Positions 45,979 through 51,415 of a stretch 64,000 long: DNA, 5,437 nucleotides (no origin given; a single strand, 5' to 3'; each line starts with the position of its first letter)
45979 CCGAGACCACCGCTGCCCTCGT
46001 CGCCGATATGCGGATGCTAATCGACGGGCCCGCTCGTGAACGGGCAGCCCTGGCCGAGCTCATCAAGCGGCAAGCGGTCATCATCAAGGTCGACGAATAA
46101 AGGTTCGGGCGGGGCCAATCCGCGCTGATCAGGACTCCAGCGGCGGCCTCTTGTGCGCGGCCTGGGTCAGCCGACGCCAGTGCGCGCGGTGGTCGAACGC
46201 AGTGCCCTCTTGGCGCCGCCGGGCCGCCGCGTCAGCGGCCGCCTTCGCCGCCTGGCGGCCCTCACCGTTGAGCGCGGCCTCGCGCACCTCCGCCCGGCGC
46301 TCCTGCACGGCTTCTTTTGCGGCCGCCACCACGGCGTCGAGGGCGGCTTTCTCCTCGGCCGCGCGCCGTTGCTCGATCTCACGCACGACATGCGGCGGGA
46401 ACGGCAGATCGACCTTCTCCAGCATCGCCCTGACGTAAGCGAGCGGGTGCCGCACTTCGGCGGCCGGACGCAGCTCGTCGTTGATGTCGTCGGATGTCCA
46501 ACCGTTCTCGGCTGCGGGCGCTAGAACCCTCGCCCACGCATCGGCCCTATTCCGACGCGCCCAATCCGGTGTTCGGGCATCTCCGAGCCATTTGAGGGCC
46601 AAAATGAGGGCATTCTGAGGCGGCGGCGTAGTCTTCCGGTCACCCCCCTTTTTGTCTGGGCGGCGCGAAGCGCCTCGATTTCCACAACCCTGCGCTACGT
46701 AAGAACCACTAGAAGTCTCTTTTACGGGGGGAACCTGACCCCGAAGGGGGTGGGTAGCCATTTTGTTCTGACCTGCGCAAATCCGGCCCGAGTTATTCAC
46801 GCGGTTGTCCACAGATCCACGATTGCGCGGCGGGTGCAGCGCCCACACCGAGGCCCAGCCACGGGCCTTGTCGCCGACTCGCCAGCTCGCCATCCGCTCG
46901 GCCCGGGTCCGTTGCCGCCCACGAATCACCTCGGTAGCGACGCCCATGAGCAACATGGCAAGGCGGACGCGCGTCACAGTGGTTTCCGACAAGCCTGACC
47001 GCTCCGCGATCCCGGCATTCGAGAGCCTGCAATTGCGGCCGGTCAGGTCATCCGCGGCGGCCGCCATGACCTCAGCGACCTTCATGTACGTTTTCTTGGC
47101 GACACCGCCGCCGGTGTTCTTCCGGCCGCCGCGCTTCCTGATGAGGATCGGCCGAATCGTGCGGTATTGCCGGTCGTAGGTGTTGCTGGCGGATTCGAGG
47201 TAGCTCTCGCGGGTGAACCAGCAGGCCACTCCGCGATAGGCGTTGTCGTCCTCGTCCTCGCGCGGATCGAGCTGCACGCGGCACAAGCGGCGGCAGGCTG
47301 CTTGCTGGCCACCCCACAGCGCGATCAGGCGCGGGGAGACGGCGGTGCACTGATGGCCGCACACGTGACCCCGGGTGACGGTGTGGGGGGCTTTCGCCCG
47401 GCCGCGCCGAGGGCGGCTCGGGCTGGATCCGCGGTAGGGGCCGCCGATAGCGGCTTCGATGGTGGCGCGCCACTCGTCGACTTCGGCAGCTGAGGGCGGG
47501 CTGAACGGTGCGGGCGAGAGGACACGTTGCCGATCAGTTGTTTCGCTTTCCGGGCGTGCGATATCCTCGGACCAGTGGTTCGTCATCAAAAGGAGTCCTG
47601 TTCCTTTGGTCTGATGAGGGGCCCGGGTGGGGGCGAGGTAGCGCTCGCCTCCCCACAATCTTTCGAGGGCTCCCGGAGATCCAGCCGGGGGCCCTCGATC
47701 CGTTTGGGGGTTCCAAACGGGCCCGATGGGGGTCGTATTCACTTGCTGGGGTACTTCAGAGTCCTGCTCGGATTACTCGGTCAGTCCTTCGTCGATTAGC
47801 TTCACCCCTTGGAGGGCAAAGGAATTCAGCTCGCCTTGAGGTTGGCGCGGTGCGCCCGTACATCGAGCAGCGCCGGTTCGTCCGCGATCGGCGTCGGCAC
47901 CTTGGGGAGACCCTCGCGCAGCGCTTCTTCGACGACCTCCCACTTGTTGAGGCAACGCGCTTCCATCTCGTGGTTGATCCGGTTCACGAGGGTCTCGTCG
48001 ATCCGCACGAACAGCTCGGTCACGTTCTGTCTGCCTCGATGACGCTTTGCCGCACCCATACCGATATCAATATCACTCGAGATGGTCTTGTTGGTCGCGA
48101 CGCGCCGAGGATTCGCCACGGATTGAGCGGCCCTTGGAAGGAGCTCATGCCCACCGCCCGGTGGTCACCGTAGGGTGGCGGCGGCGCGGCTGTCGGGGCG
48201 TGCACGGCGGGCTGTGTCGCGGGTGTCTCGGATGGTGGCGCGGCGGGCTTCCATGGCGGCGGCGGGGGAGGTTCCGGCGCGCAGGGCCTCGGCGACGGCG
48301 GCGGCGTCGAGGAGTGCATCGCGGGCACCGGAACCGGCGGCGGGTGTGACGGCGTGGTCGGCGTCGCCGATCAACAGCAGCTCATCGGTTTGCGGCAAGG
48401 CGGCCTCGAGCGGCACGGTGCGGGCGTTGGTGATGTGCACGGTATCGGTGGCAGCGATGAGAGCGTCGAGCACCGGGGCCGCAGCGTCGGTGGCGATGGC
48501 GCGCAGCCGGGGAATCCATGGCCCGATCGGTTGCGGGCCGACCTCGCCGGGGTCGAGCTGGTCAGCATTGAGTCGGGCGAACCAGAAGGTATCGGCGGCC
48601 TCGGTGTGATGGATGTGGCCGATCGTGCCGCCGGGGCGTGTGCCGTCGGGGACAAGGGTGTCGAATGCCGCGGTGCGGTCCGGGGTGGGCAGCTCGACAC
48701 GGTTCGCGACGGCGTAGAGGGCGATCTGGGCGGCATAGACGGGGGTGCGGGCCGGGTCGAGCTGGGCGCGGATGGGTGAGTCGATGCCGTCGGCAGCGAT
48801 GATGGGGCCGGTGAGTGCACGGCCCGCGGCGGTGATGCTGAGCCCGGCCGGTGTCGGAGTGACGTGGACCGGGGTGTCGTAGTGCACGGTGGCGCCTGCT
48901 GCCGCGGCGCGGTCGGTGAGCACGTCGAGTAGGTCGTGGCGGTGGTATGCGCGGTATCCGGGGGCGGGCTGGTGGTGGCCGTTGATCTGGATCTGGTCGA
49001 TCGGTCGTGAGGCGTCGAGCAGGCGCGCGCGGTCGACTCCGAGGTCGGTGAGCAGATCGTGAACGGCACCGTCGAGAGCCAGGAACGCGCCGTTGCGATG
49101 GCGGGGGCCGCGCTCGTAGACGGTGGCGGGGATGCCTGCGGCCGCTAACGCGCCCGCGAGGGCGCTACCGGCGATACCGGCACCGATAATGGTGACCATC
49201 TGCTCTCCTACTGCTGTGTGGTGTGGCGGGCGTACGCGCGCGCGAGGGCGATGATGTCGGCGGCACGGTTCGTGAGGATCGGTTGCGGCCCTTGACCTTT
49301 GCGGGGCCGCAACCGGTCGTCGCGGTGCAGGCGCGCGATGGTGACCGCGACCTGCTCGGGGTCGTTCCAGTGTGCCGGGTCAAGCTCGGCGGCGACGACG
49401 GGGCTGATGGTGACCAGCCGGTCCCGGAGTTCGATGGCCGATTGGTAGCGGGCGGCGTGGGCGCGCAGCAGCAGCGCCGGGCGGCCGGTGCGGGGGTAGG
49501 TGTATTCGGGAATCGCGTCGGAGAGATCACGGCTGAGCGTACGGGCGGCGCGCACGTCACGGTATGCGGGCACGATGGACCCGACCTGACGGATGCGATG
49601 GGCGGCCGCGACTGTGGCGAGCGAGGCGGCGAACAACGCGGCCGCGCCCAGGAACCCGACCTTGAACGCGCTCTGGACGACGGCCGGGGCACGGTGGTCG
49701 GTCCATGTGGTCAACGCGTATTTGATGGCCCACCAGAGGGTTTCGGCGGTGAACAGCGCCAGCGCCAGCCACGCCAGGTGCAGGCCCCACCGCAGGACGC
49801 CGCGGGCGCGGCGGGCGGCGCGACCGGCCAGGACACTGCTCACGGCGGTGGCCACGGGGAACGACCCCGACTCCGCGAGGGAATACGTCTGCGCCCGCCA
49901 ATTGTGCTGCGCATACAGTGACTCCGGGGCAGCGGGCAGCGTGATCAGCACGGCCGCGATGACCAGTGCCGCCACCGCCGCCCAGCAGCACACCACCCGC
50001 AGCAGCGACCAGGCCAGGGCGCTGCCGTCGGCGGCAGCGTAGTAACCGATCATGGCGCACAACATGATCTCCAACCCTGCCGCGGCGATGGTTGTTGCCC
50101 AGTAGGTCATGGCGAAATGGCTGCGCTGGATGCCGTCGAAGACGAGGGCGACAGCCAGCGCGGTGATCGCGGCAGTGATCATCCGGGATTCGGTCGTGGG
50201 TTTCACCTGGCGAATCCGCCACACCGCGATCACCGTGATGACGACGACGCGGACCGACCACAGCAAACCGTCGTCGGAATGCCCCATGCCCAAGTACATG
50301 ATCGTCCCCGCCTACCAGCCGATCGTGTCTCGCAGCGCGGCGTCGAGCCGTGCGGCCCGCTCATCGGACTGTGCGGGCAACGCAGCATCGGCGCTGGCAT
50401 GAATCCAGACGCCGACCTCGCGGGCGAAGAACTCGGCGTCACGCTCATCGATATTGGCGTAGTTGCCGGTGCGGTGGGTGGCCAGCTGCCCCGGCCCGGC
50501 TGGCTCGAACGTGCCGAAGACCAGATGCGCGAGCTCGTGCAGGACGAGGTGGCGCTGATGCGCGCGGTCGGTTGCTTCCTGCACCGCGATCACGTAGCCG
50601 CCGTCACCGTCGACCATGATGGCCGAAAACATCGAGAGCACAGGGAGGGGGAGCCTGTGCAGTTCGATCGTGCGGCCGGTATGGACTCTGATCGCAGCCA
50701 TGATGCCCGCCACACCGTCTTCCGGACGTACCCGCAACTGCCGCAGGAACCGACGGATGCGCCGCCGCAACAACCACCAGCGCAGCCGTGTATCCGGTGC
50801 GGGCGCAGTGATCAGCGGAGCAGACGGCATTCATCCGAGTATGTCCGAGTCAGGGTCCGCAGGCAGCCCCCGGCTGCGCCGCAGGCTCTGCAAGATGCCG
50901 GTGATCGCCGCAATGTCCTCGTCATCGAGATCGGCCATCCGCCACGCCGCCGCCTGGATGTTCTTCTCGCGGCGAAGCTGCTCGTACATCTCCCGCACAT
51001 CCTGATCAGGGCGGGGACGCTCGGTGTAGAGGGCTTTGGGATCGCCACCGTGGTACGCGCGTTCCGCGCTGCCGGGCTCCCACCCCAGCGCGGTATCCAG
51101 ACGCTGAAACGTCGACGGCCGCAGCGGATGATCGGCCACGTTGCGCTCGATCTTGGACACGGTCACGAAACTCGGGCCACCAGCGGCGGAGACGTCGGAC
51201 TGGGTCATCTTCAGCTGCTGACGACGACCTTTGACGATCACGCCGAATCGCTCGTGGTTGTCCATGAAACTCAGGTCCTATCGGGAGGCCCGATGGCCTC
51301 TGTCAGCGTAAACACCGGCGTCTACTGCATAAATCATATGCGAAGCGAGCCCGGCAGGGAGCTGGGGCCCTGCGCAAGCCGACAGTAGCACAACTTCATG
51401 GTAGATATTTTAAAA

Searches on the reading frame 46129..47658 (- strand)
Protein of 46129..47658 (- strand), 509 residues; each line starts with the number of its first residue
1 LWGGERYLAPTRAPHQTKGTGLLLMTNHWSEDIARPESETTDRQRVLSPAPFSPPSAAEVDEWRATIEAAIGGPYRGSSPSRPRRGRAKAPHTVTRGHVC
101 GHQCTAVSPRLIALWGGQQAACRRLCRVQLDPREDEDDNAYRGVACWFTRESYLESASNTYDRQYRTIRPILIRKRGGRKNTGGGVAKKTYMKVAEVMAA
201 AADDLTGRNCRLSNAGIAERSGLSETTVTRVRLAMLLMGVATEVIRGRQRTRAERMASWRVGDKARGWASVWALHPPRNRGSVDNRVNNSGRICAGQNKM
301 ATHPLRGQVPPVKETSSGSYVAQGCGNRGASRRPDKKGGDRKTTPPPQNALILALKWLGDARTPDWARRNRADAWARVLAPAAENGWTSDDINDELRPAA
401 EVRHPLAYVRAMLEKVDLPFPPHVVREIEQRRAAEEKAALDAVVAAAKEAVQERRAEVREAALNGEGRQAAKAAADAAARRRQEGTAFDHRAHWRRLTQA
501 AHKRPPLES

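Call 22: search_protein_families(library=pfam, max_evalue=0.001, proteins=[window:46129-47658:-])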
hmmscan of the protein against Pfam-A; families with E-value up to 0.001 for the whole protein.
window:46129-47658:- (509 aa): 1 family
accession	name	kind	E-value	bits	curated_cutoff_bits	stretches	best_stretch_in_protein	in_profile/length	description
PF13412.12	HTH_24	-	0.00083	19.3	21.9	0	208-230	14-36/48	Winged helix-turn-helix DNA-binding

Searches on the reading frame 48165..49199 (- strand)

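Call 22: search_protein_families(library=pfam, max_evalue=0.001, proteins=[window:48165-49199:-])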
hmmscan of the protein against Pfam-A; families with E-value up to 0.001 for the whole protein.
window:48165-49199:- (344 aa): 4 families
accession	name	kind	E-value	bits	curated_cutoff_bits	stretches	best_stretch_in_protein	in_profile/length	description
PF01494.25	FAD_binding_3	-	3.2e-12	46.8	22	1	2-308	4-320/349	FAD binding domain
PF01266.30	DAO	-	1.7e-05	25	27.9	0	2-49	2-49/353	FAD dependent oxidoreductase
PF05834.18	Lycopene_cycl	-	7.3e-05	22.4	23.4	0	2-138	2-140/380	Lycopene cyclase protein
PF13450.12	NAD_binding_8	-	0.00021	22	21.9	1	4-33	1-30/68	NAD(P)-binding Rossmann-like domain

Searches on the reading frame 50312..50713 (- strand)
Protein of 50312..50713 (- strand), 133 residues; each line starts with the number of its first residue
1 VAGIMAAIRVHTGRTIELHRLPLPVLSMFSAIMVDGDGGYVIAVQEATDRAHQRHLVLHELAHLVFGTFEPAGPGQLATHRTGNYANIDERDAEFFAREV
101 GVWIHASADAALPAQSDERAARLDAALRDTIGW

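Call 22: search_protein_families(library=pfam, max_evalue=0.001, proteins=[window:50312-50713:-])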
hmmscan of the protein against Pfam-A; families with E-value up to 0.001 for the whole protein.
window:50312-50713:- (133 aa): 1 family
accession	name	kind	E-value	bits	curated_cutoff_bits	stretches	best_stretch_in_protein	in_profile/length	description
PF06114.19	Peptidase_M78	-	0.00025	21.3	22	1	38-100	27-85/123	IrrE N-terminal-like domain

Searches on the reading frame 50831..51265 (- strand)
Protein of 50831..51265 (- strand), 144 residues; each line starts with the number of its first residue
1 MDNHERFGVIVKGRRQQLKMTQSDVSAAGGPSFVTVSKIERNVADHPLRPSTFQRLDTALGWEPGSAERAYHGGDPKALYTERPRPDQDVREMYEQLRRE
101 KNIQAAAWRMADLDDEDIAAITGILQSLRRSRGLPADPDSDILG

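Call 86: search_protein_families(library=pfam, max_evalue=0.01, proteins=[window:50831-51265:-])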
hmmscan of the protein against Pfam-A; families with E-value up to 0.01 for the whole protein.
window:50831-51265:- (144 aa): 2 families
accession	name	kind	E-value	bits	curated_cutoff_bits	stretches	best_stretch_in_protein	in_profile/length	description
PF01381.28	HTH_3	-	1.9e-05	25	23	1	14-61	4-49/55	Helix-turn-helix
PF13560.12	HTH_31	-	0.0059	17.3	27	0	7-63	2-57/64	Helix-turn-helix domain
